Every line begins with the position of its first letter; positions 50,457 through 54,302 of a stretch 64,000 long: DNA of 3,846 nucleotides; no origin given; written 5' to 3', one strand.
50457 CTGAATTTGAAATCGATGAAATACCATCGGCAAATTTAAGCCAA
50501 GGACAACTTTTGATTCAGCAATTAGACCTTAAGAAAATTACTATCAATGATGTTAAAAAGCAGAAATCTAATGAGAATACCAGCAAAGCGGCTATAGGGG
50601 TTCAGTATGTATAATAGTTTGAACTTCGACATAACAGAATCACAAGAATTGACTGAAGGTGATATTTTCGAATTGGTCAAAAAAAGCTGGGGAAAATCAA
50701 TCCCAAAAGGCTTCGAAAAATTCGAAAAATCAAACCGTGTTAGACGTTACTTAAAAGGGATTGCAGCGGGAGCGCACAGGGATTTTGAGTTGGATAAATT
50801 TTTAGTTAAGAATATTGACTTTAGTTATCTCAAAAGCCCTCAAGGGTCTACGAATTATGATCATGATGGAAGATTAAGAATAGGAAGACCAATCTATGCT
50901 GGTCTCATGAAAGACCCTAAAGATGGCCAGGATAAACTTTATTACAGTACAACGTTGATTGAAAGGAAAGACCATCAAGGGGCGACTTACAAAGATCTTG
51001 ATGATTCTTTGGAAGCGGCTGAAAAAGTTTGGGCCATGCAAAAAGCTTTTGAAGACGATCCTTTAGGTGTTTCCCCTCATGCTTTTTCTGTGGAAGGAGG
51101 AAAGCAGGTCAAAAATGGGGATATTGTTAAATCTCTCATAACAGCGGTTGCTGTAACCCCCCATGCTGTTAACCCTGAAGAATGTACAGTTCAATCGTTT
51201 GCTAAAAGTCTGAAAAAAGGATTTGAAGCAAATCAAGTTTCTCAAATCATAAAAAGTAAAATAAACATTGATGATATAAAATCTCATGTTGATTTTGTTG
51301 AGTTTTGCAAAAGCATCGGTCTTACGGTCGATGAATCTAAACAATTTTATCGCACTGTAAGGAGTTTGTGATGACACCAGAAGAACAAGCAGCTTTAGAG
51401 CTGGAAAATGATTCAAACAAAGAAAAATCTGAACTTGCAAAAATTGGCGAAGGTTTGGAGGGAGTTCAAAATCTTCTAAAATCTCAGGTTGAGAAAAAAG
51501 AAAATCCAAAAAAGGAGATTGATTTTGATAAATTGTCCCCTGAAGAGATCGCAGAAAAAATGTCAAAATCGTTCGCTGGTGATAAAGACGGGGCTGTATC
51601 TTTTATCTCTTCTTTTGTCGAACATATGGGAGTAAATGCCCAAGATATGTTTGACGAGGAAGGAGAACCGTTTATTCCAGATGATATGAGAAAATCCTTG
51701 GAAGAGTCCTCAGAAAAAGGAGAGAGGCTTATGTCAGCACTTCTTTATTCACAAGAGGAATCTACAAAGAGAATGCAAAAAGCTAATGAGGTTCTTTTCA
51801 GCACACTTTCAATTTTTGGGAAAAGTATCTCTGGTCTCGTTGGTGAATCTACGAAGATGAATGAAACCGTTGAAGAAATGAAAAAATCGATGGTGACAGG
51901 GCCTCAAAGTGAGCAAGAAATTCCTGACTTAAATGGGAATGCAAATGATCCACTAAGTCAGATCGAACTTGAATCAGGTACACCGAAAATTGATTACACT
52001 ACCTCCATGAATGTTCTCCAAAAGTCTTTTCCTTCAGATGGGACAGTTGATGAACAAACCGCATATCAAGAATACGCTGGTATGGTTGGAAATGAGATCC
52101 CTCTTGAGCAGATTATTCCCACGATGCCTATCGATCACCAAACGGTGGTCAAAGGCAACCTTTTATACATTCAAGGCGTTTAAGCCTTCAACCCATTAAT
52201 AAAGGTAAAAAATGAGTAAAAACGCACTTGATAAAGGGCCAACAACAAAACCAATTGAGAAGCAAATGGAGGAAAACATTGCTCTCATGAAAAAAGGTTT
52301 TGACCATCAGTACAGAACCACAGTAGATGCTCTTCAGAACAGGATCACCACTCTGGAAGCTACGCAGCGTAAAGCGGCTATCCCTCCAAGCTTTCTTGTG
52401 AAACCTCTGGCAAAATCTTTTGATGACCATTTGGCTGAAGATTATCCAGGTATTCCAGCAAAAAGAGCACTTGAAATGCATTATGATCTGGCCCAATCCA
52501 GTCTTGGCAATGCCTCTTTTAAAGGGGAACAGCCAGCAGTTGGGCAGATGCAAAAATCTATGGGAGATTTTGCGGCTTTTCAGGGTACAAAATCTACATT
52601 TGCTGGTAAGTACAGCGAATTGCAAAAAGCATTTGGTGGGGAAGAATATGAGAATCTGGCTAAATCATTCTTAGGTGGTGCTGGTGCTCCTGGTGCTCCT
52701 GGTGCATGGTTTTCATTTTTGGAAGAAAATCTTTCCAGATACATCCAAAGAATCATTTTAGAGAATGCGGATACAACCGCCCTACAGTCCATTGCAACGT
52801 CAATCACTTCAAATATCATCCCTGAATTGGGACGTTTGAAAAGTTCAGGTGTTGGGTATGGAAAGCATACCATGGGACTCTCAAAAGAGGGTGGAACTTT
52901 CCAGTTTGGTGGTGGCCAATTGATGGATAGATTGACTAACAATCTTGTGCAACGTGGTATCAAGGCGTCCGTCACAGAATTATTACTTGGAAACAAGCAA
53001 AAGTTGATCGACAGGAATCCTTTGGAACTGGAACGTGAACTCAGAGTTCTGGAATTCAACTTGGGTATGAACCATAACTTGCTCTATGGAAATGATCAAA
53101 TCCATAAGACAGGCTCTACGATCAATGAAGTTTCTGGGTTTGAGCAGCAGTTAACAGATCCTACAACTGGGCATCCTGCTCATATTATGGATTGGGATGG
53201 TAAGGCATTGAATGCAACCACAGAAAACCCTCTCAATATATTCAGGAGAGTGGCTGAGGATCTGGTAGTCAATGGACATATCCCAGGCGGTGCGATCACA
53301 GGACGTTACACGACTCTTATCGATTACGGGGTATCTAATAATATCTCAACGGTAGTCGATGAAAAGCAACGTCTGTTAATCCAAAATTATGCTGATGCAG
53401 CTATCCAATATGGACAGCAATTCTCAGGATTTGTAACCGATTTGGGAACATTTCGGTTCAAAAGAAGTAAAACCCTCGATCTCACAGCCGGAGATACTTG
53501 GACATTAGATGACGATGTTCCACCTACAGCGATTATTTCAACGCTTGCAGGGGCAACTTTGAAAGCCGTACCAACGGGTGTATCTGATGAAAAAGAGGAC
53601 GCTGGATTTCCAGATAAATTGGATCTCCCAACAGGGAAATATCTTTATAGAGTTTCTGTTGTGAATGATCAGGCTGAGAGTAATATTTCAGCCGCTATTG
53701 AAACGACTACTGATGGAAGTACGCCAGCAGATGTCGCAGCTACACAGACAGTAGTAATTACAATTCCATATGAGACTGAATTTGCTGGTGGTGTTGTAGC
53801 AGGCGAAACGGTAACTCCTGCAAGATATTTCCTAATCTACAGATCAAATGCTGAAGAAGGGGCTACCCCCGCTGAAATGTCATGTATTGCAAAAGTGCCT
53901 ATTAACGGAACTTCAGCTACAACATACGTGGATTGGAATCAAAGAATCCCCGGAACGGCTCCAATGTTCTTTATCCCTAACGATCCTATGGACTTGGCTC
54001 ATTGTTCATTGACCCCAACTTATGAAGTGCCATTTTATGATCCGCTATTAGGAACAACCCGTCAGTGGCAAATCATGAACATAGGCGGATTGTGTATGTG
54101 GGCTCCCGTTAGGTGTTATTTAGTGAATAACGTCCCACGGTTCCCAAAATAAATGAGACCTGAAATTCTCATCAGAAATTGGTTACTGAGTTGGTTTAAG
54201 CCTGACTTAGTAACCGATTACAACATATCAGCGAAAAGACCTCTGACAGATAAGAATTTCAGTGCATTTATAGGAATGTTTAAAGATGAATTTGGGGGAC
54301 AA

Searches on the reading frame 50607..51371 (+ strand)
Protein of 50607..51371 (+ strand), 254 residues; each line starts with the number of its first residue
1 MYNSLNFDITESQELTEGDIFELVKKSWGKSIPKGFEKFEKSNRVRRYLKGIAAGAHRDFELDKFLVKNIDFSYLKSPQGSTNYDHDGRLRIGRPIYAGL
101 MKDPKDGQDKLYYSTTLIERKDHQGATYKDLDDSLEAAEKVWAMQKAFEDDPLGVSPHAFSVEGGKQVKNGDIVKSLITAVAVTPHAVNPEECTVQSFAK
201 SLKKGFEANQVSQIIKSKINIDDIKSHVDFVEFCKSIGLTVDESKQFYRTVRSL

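Call 83: search_protein_families(library=phrogs, proteins=[window:50607-51371:+], max_evalue=0.00001)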
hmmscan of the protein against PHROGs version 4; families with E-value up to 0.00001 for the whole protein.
window:50607-51371:+ (254 aa): 1 family
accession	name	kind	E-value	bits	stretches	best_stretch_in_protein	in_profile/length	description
phrog_1028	-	head and packaging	1.4e-07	32.4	0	160-209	135-187/591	head maturation protease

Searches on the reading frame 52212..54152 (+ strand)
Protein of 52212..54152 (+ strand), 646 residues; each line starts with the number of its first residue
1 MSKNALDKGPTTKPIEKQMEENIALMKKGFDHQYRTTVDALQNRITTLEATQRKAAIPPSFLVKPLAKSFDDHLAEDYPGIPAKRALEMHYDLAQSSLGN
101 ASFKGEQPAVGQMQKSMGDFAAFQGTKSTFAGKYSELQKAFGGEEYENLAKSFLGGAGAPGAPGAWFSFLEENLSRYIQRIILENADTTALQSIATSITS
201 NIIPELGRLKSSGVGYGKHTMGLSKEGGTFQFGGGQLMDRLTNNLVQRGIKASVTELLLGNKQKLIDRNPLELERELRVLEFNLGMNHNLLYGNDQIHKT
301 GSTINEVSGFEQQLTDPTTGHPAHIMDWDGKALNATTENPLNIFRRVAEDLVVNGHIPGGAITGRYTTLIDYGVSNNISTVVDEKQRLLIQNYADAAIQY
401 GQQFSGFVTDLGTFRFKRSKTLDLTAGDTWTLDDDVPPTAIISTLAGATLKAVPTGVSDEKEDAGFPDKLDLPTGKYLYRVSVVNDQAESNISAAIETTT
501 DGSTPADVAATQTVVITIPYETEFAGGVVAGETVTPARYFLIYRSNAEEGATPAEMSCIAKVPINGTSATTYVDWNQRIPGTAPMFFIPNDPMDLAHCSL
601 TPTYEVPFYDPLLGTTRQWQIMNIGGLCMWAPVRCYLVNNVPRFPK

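Call 16: search_protein_families(library=phrogs, proteins=[window:52212-54152:+], max_evalue=0.00001)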
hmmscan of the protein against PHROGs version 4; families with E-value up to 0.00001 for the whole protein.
window:52212-54152:+ (646 aa): 1 family
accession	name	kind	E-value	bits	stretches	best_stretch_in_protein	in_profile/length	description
phrog_752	-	head and packaging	8.7e-21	75.3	1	287-642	153-469/475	major head protein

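Call 74: search_dna_similar(query=window:52212-54152:+, collection=phages, mode=protein, max_rows=12, max_evalue=0.00001)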
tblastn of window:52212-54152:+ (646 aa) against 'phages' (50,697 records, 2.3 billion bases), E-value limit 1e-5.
Records with a match: 6; places in all: 6; records where one place covers at least 80% of the query: 0.
Best place of each record, by identity: <60% 6.
By first word of the organism name: Bacillus 6.
By host as written in the record: Bacillus megaterium DSM 319 2; Bacillus anthracis Sterne 2; Bacillus sp. 1; - 1.
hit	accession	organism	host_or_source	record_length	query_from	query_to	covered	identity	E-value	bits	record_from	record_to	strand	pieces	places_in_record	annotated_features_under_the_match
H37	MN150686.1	Bacillus phage BC-T25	Bacillus sp.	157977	316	645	51%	22.4%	3e-6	57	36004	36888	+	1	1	major capsid protein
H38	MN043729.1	Bacillus phage vB_BmeM-Goe8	Bacillus megaterium DSM 319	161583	305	645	53%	21.7%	6e-6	56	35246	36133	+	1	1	putative membrane bound protein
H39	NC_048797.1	Bacillus phage vB_BmeM-Goe8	Bacillus megaterium DSM 319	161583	305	645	53%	21.7%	6e-6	56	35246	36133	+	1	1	major head protein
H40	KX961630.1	Bacillus phage QCM8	-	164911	479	645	26%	26.6%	4e-6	56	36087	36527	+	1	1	major capsid protein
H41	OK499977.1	Bacillus phage vB_BanH_Emiliahah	Bacillus anthracis Sterne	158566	479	645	26%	26.6%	5e-6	56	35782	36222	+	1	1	major capsid protein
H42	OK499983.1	Bacillus phage vB_BanH_McCartney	Bacillus anthracis Sterne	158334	479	645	26%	26.6%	6e-6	56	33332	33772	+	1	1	major capsid protein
